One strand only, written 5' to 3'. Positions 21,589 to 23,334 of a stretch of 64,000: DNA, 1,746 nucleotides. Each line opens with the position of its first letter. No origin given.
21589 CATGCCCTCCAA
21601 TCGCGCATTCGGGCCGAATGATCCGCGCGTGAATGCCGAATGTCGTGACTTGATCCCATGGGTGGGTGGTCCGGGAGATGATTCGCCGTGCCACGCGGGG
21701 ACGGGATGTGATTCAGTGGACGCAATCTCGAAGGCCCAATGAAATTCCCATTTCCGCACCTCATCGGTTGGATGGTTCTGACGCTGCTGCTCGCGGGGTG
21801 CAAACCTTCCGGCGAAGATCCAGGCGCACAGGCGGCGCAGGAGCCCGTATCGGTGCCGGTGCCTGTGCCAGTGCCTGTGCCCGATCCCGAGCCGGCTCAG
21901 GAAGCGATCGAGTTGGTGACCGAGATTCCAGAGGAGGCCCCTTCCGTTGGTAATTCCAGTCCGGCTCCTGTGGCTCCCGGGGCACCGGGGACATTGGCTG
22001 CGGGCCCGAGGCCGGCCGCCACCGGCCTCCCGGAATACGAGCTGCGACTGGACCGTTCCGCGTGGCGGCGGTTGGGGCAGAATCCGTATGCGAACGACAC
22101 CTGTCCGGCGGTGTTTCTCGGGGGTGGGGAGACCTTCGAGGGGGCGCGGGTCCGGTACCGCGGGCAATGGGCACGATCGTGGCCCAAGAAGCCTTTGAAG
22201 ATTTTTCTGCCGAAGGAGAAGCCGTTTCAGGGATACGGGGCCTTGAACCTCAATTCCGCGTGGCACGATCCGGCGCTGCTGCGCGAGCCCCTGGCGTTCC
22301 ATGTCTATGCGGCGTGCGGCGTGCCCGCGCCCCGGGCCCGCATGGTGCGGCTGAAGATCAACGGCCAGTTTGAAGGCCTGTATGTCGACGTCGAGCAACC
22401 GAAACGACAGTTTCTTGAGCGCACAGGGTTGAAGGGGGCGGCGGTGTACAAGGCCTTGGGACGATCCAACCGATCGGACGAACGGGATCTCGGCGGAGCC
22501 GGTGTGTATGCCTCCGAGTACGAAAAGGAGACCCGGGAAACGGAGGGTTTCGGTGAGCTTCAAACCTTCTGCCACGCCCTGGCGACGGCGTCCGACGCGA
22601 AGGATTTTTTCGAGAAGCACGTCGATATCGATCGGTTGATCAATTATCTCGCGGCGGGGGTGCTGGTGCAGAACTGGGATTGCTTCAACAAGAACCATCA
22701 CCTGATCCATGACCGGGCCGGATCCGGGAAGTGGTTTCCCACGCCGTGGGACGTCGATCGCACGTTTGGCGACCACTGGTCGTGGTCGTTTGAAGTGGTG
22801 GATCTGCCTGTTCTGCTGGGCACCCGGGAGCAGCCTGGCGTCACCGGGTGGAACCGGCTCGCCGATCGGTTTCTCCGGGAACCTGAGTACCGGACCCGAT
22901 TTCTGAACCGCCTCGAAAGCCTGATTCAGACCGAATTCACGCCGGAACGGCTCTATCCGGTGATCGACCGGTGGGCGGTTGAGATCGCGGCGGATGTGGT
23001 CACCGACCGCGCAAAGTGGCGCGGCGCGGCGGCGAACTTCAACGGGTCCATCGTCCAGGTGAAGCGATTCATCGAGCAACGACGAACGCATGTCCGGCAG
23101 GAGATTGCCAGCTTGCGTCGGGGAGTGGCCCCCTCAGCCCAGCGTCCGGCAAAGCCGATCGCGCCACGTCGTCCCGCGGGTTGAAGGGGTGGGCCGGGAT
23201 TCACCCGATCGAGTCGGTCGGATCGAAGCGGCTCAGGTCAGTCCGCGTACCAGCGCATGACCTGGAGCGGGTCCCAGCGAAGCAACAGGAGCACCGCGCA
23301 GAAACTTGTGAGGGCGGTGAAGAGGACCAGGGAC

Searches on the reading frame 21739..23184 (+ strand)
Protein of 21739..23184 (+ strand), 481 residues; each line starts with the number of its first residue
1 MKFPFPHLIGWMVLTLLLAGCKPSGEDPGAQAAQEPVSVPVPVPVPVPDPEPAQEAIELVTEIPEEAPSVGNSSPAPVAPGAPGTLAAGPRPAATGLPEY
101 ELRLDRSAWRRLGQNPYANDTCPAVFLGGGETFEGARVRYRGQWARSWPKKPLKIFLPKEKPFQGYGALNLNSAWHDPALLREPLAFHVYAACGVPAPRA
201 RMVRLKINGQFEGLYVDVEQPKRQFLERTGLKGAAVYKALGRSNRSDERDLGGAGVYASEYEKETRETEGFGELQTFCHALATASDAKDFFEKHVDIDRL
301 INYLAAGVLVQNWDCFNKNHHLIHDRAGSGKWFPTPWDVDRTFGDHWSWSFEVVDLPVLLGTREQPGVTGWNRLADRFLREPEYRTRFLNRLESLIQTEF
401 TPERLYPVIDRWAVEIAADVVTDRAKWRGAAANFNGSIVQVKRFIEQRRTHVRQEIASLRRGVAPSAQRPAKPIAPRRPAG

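Call 98: search_protein_families(library=pfam, proteins=[window:21739-23184:+], max_evalue=0.001)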
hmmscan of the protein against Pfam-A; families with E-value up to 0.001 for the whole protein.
window:21739-23184:+ (481 aa): 1 family
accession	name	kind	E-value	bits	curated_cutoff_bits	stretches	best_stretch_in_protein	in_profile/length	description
PF08757.17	CotH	-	2.3e-63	215.1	23.8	1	138-451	1-321/322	CotH kinase protein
